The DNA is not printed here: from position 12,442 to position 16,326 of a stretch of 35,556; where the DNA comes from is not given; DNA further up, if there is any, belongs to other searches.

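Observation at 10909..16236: Orphan 1,775-aa lipoprotein fused to a VirB6/TrbL-type membrane domain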

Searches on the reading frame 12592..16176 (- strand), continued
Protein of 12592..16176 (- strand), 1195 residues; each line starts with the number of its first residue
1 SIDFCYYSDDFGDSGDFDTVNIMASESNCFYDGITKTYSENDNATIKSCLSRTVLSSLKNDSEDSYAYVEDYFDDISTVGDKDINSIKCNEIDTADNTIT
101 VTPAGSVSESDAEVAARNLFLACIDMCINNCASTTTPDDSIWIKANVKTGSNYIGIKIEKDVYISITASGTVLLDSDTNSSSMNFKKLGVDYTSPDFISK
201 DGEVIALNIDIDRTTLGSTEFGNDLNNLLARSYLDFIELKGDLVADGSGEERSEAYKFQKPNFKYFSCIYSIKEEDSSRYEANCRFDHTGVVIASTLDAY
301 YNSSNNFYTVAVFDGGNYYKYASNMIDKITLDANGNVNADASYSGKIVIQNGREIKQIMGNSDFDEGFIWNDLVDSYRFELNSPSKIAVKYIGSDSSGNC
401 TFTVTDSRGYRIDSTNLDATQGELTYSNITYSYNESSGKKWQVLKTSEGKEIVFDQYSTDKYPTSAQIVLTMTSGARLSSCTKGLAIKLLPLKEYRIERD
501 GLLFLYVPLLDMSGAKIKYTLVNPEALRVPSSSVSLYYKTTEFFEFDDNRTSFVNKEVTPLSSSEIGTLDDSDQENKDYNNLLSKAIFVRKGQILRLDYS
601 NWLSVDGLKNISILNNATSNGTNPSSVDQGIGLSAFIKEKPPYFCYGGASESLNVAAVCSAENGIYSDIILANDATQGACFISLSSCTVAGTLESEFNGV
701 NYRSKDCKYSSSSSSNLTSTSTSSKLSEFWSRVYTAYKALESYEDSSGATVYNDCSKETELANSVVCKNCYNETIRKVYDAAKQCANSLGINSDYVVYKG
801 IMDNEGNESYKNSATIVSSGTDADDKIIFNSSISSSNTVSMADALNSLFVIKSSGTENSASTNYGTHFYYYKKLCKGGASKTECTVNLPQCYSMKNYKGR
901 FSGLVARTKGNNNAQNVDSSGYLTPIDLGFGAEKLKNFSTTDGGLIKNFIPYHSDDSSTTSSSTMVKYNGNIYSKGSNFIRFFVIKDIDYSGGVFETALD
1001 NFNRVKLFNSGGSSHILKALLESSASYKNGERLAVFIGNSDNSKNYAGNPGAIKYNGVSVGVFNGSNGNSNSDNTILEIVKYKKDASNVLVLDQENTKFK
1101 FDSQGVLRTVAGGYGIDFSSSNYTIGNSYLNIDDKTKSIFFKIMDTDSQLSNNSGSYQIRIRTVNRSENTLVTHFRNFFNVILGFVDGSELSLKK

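Call 73: search_protein_families(library=pfam, proteins=[L010:16191-18533:+, L010:8884-9912:+], max_evalue=0.1)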
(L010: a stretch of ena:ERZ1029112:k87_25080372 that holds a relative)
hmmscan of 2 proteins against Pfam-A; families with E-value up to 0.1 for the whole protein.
L010:16191-18533:+ (780 aa): 1 family
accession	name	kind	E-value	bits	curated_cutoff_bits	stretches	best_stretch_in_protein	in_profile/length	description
PF04956.18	TrbC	-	9.7e-08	32.6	27.9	1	14-115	9-97/98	TrbC/VIRB2 pilin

L010:8884-9912:+ (342 aa): 1 family
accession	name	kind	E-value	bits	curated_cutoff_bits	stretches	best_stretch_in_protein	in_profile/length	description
PF21694.2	DNA_pol3_delta_C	-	0.0032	17.9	27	1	227-333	13-120/121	DNA polymerase III delta subunit, C-terminal domain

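Call 79: predict_structure(alignment_id=A6)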
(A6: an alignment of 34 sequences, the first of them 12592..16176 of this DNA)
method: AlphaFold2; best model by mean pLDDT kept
length: 1195 residues; sequences in the alignment: 34
mean_pLDDT: 81.4   pTM: 0.68
mean pLDDT of the five models: 81.4, 81.3, 80.0, 79.8, 79.4
residues with pLDDT >= 90: 357; 70-90: 627; 50-70: 161; < 50: 50
segments of 3 or more residues with pLDDT < 50: 1-14, 62-66, 248-250, 712-722, 878-880, 956-960, 1068-1070
pLDDT, mean of each block of 10 residues (from residue 1): 36 63 65 72 73 78 52 81 85 82 76 80 77 64 79 74 84 75 86 84 83 79 87 91 67 81 89 72 89 89 78 84 91 88 79 79 83 90 95 89 93 93 92 85 92 94 94 76 91 94 91 88 95 95 91 90 88 70 93 96 95 86 77 91 91 76 78 84 86 79 77 41 77 89 73 74 75 92 91 84 85 91 89 87 93 65 83 66 75 96 92 76 95 92 87 55 78 82 89 84 80 74 83 89 70 78 67 77 84 89 86 83 83 82 81 77 72 62 61 49
secondary structure, 60 per line:
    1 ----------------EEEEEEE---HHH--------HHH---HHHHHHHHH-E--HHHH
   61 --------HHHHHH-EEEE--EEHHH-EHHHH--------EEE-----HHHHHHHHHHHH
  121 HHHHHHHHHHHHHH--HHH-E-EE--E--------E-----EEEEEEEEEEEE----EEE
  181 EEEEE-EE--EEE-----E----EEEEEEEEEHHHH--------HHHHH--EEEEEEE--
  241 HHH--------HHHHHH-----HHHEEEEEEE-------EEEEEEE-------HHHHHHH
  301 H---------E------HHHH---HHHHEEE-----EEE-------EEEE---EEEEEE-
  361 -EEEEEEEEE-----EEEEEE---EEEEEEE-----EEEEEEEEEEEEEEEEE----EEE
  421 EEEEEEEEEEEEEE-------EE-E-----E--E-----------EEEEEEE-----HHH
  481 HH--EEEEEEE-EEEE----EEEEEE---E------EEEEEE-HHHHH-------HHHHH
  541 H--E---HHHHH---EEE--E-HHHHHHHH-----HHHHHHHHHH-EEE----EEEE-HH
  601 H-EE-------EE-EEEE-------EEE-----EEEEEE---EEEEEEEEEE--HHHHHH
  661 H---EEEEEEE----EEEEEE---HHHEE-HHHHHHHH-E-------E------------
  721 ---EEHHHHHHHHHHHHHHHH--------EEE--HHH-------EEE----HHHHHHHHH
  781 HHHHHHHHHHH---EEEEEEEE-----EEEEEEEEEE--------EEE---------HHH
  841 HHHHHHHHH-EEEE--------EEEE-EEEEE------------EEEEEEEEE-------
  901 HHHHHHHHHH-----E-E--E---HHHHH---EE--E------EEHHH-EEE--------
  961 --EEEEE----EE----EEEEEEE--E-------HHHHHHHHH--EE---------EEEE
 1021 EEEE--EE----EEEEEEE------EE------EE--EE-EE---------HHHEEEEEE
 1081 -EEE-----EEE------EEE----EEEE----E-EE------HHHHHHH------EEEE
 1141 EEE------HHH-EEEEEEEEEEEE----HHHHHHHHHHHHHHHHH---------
elements in order (helices of 4 or more, strands of 3 or more residues): E17-23 H44-52 H57-60 H69-74 E76-79 H89-92 E101-103 H109-134 E162-173 E178-185 E191-193 E204-212 H213-216 H225-229 E232-238 H252-257 E266-272 E280-286 H294-301 H318-321 H325-328 E329-331 E337-339 E347-350 E354-359 E362-370 E376-381 E385-391 E397-413 E418-434 E466-472 H478-482 E485-491 E493-496 E501-506 E517-522 H524-528 H536-541 H548-552 E556-558 H563-570 H576-585 E587-589 E594-597 E615-618 E626-628 E634-639 E643-652 H655-661 E665-671 E676-681 H691-698 H726-741 E750-752 E765-767 H772-791 E795-802 E808-817 E826-828 H838-849 E851-854 E863-866 E868-872 E885-893 H901-910 H925-929 E950-952 E963-967 E978-984 H995-1003 E1017-1024 E1033-1039 E1075-1080 E1082-1084 E1090-1092 E1099-1101 E1106-1109 H1124-1130 E1137-1143 E1154-1165 H1170-1186

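Call 81: fold_search(model_id=the predicted structure, library=pdb)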
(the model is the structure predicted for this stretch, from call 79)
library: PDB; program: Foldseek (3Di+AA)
matches with E <= 10: 654; with E <= 0.001: 0
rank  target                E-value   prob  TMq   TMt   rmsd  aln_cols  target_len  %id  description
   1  5lf2_B                3.7e-03  0.87  0.07  0.22  14.1       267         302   12  Crystal structure of laminin beta2 LE5-LF-LE6 (released 2016-07-27)
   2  5lf2_A                9.2e-03  0.89  0.06  0.19  11.6       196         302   13  Crystal structure of laminin beta2 LE5-LF-LE6 (released 2016-07-27)
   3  9occ_E                1.9e-02  0.02  0.04  0.05  39.1      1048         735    8  Sf11 bacteriophage tail (released 2025-11-12)
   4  9gg2_A                2.1e-02  0.05  0.04  0.07  32.9       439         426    8  Structure of IPNV L5 capsid (released 2025-01-08)
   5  9gg2_D                2.6e-02  0.04  0.04  0.07  32.5       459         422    8  Structure of IPNV L5 capsid (released 2025-01-08)
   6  6lb0                  3.7e-02  0.18  0.06  0.16  19.4       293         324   11  The cryo-EM structure of HEV VLP in complex with Fab 8C11 (released 2019-12-04)
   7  9gg2_B                4.2e-02  0.04  0.04  0.07  32.1       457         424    8  Structure of IPNV L5 capsid (released 2025-01-08)
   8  9dvs_F                4.9e-02  0.03  0.05  0.05  46.9       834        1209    8  CryoEM structure of Syn7942 RNAP-SigA holoenzyme (released 2025-10-15)
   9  7vrp_C                5.6e-02  0.02  0.03  0.06  31.7       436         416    9  Structure of infectious bursal disease virus Gx strain (released 2022-03-30)
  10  2ztn                  6.5e-02  0.11  0.07  0.13  24.1       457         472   11  Hepatitis E virus ORF2 (Genotype 3) (released 2009-08-25)
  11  8xck_F                9.9e-02  0.06  0.04  0.11  40.6       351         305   10  Closed state of central tail fiber of bacteriophage lambda (released 2024-05-01)
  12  2df7_F                1.0e-01  0.03  0.03  0.08  33.1       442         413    8  Crystal structure of infectious bursal disease virus VP2 subviral particle (released 2006-06-27)
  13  7vrp_I                1.2e-01  0.04  0.04  0.09  28.9       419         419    9  Structure of infectious bursal disease virus Gx strain (released 2022-03-30)
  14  1h6y_A                1.3e-01  0.66  0.07  0.35  12.0       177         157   13  The role of conserved amino acids in the cleft of the C-terminal family 22 carbohydrate binding module of Clostridium  (released 2002-06-27)
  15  7vrp_F                1.3e-01  0.01  0.03  0.06  31.8       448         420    8  Structure of infectious bursal disease virus Gx strain (released 2022-03-30)
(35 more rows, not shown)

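Call 83: fold_search(model_id=the predicted structure, library=viral)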
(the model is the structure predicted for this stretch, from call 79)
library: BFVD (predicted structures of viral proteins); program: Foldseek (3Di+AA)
matches with E <= 10: 1013; with E <= 0.001: 0
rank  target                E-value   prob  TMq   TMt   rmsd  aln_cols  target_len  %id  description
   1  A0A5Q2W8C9            4.2e-03  0.14  0.05  0.08  19.9       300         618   13  (no name in the UniProt tables at hand)
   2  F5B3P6                7.4e-03  0.80  0.07  0.25  17.3       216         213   10  (no name in the UniProt tables at hand)
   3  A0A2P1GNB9            7.4e-03  0.18  0.07  0.09  27.6       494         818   11  Capsid protein [Guangdong sanke astrovirus]
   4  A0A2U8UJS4            7.7e-03  0.13  0.08  0.10  31.4       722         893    7  (no name in the UniProt tables at hand)
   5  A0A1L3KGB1            1.4e-02  0.15  0.06  0.11  22.1       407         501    8  (no name in the UniProt tables at hand)
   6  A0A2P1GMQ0            1.6e-02  0.12  0.06  0.10  21.4       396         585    8  Capsid protein [Dongbei arctic lamprey hepevirus]
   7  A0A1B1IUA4            1.7e-02  0.91  0.07  0.39   7.5       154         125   15  (no name in the UniProt tables at hand)
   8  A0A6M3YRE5            2.1e-02  0.23  0.06  0.09  19.6       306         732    8  (no name in the UniProt tables at hand)
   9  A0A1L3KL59            2.5e-02  0.16  0.06  0.16  20.0       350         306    8  (no name in the UniProt tables at hand)
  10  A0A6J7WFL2            2.8e-02  0.47  0.06  0.08  23.1       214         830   10  Tip attachment protein J [uncultured Caudovirales phage]
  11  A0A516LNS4            3.2e-02  0.72  0.06  0.29  11.7       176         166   11  (no name in the UniProt tables at hand)
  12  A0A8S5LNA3            3.9e-02  0.18  0.06  0.09  23.0       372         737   13  Uncharacterized protein [Siphoviridae sp. ctsf32]
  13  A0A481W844            3.9e-02  0.11  0.06  0.10  24.4       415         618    8  (no name in the UniProt tables at hand)
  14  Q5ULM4                4.3e-02  0.05  0.07  0.06  35.4      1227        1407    9  Orf90 [Lactobacillus phage LP65]
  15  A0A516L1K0            4.5e-02  0.23  0.08  0.16  25.3       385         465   11  (no name in the UniProt tables at hand)
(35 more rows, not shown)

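Call 85: find_encoding_contigs(protein=P0031, flank=10000, max_places=1)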
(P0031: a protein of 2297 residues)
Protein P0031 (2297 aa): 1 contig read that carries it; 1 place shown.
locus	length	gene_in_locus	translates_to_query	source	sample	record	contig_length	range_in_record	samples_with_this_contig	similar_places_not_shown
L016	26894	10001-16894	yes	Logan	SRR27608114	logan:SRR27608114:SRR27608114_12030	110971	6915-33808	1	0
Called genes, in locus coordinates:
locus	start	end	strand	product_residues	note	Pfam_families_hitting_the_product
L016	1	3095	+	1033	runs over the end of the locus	PF00873:ACR_tran, PF03176:MMPL (weak)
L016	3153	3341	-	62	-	PF00471:Ribosomal_L33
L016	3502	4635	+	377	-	PF01411:tRNA-synt_2c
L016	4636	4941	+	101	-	PF01844:HNH, PF14279:HNH_5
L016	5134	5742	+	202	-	PF00574:CLP_protease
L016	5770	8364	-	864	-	PF04760:IF2_N, PF00009:GTP_EFTU, PF01926:MMR_HSR1, PF22042:EF-G_D2, PF11987:IF-2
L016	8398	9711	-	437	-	PF08529:NusA_N, PF13184:KH_NusA_1st, PF00013:KH_1 (faint), PF14520:HHH_5 (faint), PF07650:KH_2 (faint), PF26594:KH_NusA_2nd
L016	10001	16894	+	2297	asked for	PF04610:TrbL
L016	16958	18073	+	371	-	PF01435:Peptidase_M48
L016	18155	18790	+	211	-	PF18306:LDcluster4, PF03641:Lysine_decarbox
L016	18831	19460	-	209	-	PF22175:Ogg-HhH (faint), PF00730:HhH-GPD, PF00633:HHH, PF10576:EndIII_4Fe-2S (weak)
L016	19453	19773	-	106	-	PF00085:Thioredoxin, PF00578:AhpC-TSA (weak), PF08534:Redoxin (faint), PF14595:Thioredoxin_9 (weak), PF13098:Thioredoxin_2, PF13905:Thioredoxin_8 (faint)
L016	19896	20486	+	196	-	PF01048:PNP_UDP_1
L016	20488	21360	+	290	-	PF13145:Rotamase_2, PF13616:Rotamase_3, PF00639:Rotamase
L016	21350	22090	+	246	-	PF08032:SpoU_sub_bind, PF00588:SpoU_methylase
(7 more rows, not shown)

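Call 86: find_encoding_contigs(protein=P0036, flank=10000, max_places=1)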
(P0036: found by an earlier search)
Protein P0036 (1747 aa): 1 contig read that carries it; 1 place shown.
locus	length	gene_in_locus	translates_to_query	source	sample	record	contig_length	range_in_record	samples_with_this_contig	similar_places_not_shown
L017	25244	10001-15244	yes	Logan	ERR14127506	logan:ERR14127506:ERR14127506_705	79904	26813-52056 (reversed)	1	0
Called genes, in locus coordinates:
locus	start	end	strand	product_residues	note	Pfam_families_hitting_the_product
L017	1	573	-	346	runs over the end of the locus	PF02912:Phe_tRNA-synt_N, PF01409:tRNA-synt_2d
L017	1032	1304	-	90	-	-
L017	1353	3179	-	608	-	PF00009:GTP_EFTU, PF03144:GTP_EFTU_D2, PF14492:EFG_III (weak), PF00679:EFG_C, PF06421:LepA_C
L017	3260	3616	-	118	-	-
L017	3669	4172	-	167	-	PF03167:UDG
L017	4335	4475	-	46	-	PF00468:Ribosomal_L34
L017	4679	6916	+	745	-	-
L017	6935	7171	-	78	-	-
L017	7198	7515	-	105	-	-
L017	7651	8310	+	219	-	PF01596:Methyltransf_3, PF13578:Methyltransf_24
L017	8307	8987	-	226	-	-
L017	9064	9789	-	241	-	-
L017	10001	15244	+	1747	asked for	PF04610:TrbL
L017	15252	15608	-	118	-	-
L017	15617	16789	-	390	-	PF10983:DUF2793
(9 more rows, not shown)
